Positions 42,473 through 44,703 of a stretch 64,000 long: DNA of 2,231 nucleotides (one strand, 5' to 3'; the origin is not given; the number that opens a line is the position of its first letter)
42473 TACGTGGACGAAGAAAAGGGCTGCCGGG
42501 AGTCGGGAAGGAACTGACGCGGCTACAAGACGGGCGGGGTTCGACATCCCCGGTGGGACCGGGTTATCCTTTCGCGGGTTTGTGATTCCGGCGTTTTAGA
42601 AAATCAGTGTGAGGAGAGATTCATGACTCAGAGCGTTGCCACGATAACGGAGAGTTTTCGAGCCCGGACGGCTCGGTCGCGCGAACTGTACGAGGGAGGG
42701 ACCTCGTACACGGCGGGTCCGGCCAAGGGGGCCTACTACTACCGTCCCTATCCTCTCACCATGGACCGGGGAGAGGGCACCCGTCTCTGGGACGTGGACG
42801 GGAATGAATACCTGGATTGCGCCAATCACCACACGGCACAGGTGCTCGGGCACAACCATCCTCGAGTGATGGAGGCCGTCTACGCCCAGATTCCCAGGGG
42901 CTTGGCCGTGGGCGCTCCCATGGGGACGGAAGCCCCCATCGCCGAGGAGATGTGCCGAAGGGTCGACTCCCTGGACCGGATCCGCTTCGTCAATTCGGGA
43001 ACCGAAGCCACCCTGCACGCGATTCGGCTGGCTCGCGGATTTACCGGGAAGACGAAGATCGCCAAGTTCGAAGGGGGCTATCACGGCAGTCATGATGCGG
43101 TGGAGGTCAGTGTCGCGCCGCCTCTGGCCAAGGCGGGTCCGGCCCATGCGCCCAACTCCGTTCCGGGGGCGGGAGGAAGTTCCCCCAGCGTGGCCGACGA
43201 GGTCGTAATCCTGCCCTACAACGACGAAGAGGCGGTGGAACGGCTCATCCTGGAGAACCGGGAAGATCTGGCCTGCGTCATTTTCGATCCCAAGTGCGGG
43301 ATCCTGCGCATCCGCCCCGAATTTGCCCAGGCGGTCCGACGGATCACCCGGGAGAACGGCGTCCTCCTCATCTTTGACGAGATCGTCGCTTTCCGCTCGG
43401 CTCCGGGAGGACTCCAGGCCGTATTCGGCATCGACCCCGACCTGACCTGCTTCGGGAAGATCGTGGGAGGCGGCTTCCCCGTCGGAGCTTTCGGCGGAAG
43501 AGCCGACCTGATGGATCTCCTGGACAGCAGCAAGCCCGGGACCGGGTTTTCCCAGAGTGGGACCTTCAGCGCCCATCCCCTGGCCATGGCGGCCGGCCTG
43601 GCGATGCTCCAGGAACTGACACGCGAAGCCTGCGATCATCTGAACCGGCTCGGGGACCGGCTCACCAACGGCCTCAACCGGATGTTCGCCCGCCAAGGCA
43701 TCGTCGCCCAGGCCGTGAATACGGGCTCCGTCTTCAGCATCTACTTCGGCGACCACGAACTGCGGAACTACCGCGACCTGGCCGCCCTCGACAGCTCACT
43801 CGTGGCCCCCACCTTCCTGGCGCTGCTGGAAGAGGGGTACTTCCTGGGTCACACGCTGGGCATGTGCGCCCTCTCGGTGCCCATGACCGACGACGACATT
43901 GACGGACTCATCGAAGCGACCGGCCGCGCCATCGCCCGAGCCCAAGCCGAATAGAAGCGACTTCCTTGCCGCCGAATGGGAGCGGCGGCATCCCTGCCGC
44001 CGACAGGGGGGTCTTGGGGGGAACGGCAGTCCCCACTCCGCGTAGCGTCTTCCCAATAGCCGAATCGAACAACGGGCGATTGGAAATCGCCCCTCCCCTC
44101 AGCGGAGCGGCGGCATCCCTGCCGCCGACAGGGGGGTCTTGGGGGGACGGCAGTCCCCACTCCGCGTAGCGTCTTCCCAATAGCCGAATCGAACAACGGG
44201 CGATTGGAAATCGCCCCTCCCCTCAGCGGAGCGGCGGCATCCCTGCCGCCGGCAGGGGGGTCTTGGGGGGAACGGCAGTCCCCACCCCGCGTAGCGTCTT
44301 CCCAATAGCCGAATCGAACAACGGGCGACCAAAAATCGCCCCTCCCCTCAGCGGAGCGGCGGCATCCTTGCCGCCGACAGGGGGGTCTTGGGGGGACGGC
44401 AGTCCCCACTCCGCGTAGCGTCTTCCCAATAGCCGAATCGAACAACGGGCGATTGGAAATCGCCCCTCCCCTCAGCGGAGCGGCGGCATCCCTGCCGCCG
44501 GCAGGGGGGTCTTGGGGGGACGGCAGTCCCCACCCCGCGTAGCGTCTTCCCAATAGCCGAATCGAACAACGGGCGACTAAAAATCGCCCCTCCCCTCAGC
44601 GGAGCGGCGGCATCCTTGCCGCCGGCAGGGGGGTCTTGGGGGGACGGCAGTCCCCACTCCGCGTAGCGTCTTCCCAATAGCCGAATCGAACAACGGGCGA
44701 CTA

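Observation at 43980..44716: Six head-to-tail copies of a 124-125 bp three-hairpin element fill an entire convergent intergenic spacer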

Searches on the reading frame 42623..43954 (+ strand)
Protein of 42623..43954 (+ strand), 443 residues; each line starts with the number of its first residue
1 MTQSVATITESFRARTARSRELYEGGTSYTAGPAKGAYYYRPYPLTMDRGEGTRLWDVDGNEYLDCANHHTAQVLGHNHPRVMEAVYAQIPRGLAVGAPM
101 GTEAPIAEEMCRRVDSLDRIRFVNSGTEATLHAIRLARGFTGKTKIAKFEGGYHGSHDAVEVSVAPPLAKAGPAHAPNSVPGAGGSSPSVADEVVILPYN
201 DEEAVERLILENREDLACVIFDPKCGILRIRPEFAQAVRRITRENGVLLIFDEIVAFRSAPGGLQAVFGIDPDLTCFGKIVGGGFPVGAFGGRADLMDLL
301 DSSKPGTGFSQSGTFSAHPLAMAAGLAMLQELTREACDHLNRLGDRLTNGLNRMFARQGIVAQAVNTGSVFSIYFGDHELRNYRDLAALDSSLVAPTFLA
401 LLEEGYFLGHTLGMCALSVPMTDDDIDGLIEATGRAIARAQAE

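Call 7: search_protein_families(library=pfam, proteins=[window:42623-43954:+])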
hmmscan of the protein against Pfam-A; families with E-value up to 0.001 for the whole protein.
window:42623-43954:+ (443 aa): 1 family
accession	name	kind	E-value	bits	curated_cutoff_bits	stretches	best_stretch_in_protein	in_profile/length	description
PF00202.27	Aminotran_3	-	1.7e-56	192.1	30.5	1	41-405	7-368/403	Aminotransferase class-III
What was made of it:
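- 42623..43954 (+): Upstream flanking gene, class-III aminotransferase (context). Pfam PF00202, E=1.7e-56 (call 7)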

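Call 23: find_encoding_contigs(protein=window:42623-43954:+, flank=3000, max_places=10)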
Protein window:42623-43954:+ (443 aa): no gene with exactly this product is on record in the collection.

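Call 25: find_homologous_proteins(query=window:42623-43954:+, max_evalue=1e-100)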
Query window:42623-43954:+ (443 aa): 469 proteins with E <= 1e-100 among 8000 candidates; the best 120 are listed.
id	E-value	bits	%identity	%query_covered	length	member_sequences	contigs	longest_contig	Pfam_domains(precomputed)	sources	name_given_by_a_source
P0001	1.1e-280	949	94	100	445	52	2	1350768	PF00202.28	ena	-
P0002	2.0e-266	902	88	100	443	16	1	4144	PF00202.28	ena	-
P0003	3.9e-264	894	88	100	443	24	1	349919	PF00202.28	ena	-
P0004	3.4e-238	809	79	100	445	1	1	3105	PF00202.28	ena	-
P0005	5.8e-208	709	72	100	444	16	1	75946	PF00202.28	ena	-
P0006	4.7e-206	703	71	100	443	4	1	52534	PF00202.28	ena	-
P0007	3.7e-204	697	70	100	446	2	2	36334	PF00202.28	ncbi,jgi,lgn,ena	-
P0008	2.9e-203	694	70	100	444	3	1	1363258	PF00202.28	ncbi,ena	-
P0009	5.1e-201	686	75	93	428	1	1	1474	PF00202.28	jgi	jgi:glutamate-1-semialdehyde 2,1-aminomutase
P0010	3.7e-196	670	69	99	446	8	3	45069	PF00202.28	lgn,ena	-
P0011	1.2e-194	666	68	99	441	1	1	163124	PF00202.28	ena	-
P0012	1.3e-193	662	67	100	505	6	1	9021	PF00202.28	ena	-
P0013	1.8e-193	662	67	99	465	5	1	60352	PF00202.28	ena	-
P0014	3.8e-193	661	68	95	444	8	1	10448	PF00202.28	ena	-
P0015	5.0e-192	657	67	99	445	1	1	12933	PF00202.28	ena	-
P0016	2.2e-191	655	66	99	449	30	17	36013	PF00202.28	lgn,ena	-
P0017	2.8e-191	654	67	99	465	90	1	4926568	PF00202.28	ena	-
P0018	7.8e-191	653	67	100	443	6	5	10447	PF00202.28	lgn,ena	-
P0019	8.8e-191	653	67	100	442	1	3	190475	PF00202.28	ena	-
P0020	1.6e-190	652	66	98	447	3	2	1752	PF00202.28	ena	-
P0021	3.6e-190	651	66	100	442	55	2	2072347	PF00202.28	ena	-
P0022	8.2e-190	650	67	99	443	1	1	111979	PF00202.28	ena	-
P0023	1.2e-189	649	66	100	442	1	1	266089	PF00202.28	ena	-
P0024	1.3e-189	649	66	100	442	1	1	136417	PF00202.28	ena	-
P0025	2.4e-189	648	66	100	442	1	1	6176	PF00202.28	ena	-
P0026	2.7e-189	648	66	100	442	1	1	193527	PF00202.28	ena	-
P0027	3.0e-189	648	66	100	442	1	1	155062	PF00202.28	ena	-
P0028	5.4e-189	647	66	100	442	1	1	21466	PF00202.28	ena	-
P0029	8.8e-189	646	67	99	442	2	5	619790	PF00202.28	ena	-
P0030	1.4e-188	646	66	100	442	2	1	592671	PF00202.28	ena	-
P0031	1.7e-188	645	66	100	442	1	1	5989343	PF00202.28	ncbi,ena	-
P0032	2.5e-188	645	66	100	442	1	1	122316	PF00202.28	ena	-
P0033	2.6e-188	645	66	100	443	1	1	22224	PF00202.28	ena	-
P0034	3.8e-187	641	67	96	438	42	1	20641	PF00202.28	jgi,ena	-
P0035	4.0e-187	641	68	96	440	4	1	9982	PF00202.28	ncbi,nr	ncbi:MAG: aspartate aminotransferase family protein [Candidatus Latescibacterota bacterium]|nr:aspar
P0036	6.8e-187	640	66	99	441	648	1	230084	PF00202.28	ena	-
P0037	7.3e-187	640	67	96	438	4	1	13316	PF00202.28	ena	-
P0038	1.9e-186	638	66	100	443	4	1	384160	PF00202.28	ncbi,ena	-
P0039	2.6e-186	638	73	89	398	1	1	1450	PF00202.28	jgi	jgi:glutamate-1-semialdehyde 2,1-aminomutase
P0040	7.9e-186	636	66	98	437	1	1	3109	PF00202.28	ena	-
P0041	3.2e-185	634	64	100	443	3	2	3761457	PF00202.28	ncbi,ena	-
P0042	8.9e-185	633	66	98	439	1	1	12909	PF00202.28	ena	-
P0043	1.7e-184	632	65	100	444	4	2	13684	PF00202.28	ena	-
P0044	2.0e-184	632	64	98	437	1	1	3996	PF00202.28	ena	-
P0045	2.8e-184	631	64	99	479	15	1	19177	PF00202.28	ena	-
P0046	2.9e-184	631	66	98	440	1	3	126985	PF00202.28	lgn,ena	-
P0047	8.8e-184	630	63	100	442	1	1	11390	PF00202.28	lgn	-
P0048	1.6e-183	629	64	99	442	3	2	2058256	PF00202.28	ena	-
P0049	2.5e-183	628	66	98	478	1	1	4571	PF00202.28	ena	-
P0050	3.5e-183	628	67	95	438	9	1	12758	PF00202.28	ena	-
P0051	5.6e-183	627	67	97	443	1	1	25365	PF00202.28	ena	-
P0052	6.1e-183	627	63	99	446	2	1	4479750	PF00202.28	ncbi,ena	-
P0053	1.4e-182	626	65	99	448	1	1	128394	PF00202.28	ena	-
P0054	2.7e-182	625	64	99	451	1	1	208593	PF00202.28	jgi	jgi:glutamate-1-semialdehyde 2,1-aminomutase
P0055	1.0e-181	623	65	98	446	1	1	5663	PF00202.28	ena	-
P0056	1.2e-181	623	65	99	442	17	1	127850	PF00202.28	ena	-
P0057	8.0e-181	620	64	99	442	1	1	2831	PF00202.28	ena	-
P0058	9.3e-181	620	63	99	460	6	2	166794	PF00202.28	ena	-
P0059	1.1e-180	620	64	99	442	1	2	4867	PF00202.28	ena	-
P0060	2.9e-180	618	64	99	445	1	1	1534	PF00202.28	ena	-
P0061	1.1e-179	616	63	99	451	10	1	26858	PF00202.28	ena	-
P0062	1.3e-179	616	64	100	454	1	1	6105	PF00202.28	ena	-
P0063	4.6e-179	614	63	98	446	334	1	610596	PF00202.28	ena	-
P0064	6.7e-179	614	63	99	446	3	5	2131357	PF00202.28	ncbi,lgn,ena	-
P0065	8.9e-179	613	63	99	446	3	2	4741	PF00202.28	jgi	jgi:glutamate-1-semialdehyde 2,1-aminomutase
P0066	9.6e-179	613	64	97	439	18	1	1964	PF00202.28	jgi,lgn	jgi:glutamate-1-semialdehyde 2,1-aminomutase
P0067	3.5e-178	611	64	98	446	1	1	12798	PF00202.28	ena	-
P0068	5.9e-178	610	62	99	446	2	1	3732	PF00202.28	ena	-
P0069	8.4e-178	610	64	99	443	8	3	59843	PF00202.28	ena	-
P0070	1.1e-177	610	63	99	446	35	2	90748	PF00202.28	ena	-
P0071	1.5e-177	609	62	99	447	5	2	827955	PF00202.28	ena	-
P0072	2.0e-177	609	63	99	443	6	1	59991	PF00202.28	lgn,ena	-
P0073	2.2e-177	609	62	99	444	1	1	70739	PF00202.28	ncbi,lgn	ncbi:MAG: aspartate aminotransferase family protein [Chloroflexota bacterium]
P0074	3.2e-177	608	64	100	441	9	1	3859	PF00202.28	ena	-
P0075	4.4e-177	608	64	99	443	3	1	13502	PF00202.28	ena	-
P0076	8.4e-177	607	62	99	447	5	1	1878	PF00202.28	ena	-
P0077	1.0e-176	606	64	98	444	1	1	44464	PF00202.28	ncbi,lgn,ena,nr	ncbi:MAG: aminotransferase class III-fold pyridoxal phosphate-dependent enzyme [Candidatus Latesciba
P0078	1.6e-176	606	62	99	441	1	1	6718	PF00202.28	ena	-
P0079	7.3e-176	604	60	99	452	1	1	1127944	PF00202.28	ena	-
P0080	8.4e-176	603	62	100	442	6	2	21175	PF00202.28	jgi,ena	-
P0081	1.2e-175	603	62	98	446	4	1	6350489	PF00202.28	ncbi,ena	-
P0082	1.4e-175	603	62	99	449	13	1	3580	PF00202.28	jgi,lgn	-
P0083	2.3e-175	602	63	98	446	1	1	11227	PF00202.28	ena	-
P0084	3.5e-175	601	63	99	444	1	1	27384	PF00202.28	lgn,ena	-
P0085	5.7e-175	601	63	99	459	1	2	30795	PF00202.28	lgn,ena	-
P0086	7.4e-175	600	62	98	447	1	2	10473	PF00202.28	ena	-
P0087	1.6e-174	599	61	100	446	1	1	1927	PF00202.28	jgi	jgi:glutamate-1-semialdehyde 2,1-aminomutase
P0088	1.6e-174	599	64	98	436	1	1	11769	PF00202.28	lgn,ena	-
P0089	6.7e-174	597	62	100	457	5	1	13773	PF00202.28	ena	-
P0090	9.5e-174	597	62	99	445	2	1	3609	PF00202.28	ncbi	-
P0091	1.3e-173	596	62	97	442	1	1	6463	PF00202.28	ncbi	ncbi:MAG: aspartate aminotransferase family protein [Chloroflexota bacterium]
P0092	2.0e-173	596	60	100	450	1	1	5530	PF00202.28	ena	-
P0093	2.3e-173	595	60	98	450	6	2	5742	PF00202.28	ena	-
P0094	2.4e-173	595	62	97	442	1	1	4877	PF00202.28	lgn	-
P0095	1.1e-172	593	62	97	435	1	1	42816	PF00202.28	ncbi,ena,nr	ncbi:MAG: aspartate aminotransferase family protein [bacterium]|nr:aspartate aminotransferase family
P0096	1.4e-172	593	62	98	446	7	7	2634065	PF00202.28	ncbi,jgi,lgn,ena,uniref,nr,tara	ncbi:MAG: Glutamate-1-semialdehyde 2,1-aminomutase 1 [Candidatus Moanabacter tarae]|uniref:Glutamate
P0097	2.0e-172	592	62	99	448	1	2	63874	PF00202.28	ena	-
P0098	2.0e-172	592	62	98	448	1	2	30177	PF00202.28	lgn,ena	-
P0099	2.4e-172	592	62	97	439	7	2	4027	PF00202.28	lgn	-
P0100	3.6e-172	591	63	99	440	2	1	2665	PF00202.28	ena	-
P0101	4.4e-172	591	63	99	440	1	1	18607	PF00202.28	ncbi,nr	ncbi:MAG: aminotransferase class III-fold pyridoxal phosphate-dependent enzyme [Candidatus Latesciba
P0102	6.6e-172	591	63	94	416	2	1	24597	PF00202.28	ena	-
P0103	1.1e-171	590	61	99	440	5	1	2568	PF00202.28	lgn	-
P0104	1.2e-171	590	60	99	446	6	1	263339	PF00202.28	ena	-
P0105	1.3e-171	590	61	98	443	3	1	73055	PF00202.28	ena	-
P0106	1.3e-171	590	59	99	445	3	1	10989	PF00202.28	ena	-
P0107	1.7e-171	589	62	97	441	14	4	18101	PF00202.28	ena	-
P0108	2.6e-171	589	62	99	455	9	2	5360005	PF00202.28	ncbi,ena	-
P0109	2.9e-171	588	65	93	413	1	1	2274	PF00202.28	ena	-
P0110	3.2e-171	588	62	99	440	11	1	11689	PF00202.28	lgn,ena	-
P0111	3.2e-171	588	60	98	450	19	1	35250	PF00202.28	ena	-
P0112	3.7e-171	588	62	98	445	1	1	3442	PF00202.28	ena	-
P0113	5.3e-171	588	62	97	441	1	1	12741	PF00202.28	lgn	-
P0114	6.5e-171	587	61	98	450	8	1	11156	PF00202.28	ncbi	-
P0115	7.1e-171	587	60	98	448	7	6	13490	PF00202.28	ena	-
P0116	8.6e-171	587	60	99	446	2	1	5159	PF00202.28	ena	-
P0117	1.4e-170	586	60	99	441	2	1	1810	PF00202.28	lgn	-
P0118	1.6e-170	586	61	97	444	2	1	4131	PF00202.28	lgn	-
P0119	1.9e-170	586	63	99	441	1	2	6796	PF00202.28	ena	-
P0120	2.2e-170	586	61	98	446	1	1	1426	PF00202.28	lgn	-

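Call 26: find_encoding_contigs(protein=P0001, flank=4000, max_places=6)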
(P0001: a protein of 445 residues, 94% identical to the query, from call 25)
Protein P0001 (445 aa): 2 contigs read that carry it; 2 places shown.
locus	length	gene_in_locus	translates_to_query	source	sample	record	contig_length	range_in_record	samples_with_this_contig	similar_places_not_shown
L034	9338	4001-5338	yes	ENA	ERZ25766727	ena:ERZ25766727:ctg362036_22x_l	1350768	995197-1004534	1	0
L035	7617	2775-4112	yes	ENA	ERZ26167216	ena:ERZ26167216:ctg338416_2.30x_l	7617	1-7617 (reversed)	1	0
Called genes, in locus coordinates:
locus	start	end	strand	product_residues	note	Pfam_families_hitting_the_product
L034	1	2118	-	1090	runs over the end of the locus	PF07635:PSCyt1, PF07583:PSCyt2, PF13385:Laminin_G_3, PF07587:PSD1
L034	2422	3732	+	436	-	PF07690:MFS_1, PF11700:ATG22, PF07690:MFS_1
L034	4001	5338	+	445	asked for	PF00202:Aminotran_3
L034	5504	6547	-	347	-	PF01408:GFO_IDH_MocA, PF22725:GFO_IDH_MocA_C3 (faint)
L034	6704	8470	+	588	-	PF14236:DruA, PF13808:DDE_Tnp_1_assoc, PF01609:DDE_Tnp_1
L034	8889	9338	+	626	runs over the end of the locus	PF02129:Peptidase_S15, PF08530:PepX_C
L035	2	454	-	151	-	?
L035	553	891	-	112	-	PF07635:PSCyt1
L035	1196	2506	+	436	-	PF07690:MFS_1, PF11700:ATG22, PF07690:MFS_1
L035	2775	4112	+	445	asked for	PF00202:Aminotran_3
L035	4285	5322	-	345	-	PF01408:GFO_IDH_MocA, PF22725:GFO_IDH_MocA_C3 (faint)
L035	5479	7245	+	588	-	PF14236:DruA, PF13808:DDE_Tnp_1_assoc, PF01609:DDE_Tnp_1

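Call 27: find_encoding_contigs(protein=P0003, flank=4000, max_places=4)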
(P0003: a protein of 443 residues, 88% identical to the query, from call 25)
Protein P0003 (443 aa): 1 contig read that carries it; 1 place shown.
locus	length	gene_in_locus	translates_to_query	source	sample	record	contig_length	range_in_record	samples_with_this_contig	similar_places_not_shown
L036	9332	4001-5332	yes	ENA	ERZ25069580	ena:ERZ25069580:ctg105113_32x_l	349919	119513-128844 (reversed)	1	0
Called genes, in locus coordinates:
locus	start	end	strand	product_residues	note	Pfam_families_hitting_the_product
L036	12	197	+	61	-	-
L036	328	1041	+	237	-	-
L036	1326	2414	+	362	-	PF24624:Int_N (faint), PF00589:Phage_integrase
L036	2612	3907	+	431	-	PF07690:MFS_1, PF11700:ATG22, PF07690:MFS_1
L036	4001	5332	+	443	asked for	PF00202:Aminotran_3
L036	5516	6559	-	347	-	PF01408:GFO_IDH_MocA, PF22725:GFO_IDH_MocA_C3 (faint)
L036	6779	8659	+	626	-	PF02129:Peptidase_S15, PF08530:PepX_C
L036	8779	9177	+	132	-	PF13442:Cytochrome_CBB3, PF00034:Cytochrom_C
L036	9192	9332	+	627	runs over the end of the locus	PF01011:PQQ, PF13570:Beta-prop_ACSF4 (faint), PF13360:PQQ_2 (weak)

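Call 28: find_encoding_contigs(protein=P0002, flank=4000, max_places=4)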
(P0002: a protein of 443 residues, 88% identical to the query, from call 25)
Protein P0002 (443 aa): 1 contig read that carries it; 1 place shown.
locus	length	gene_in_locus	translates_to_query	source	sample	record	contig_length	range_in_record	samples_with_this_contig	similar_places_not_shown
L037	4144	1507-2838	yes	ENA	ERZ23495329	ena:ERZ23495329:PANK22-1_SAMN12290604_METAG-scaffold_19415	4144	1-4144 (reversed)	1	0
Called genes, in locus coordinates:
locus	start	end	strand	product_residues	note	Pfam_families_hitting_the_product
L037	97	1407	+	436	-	PF07690:MFS_1, PF11700:ATG22, PF07690:MFS_1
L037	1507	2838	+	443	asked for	PF00202:Aminotran_3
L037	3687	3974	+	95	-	-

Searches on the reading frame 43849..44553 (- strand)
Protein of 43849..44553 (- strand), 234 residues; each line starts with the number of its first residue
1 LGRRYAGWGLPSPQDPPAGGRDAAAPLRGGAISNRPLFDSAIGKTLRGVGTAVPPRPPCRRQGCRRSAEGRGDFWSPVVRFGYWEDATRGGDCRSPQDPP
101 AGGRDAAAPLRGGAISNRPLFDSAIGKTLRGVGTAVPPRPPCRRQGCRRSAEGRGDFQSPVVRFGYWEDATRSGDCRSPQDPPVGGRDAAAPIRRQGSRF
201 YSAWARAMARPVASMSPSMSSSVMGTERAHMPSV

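Call 70: search_protein_families(library=pfam, proteins=[window:43849-44553:-], max_evalue=0.1)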
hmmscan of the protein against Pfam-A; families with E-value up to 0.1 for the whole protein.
window:43849-44553:- (234 aa): 0 families
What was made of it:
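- Tried and rejected: ORFs that run through the array have no Pfam match (call 70).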
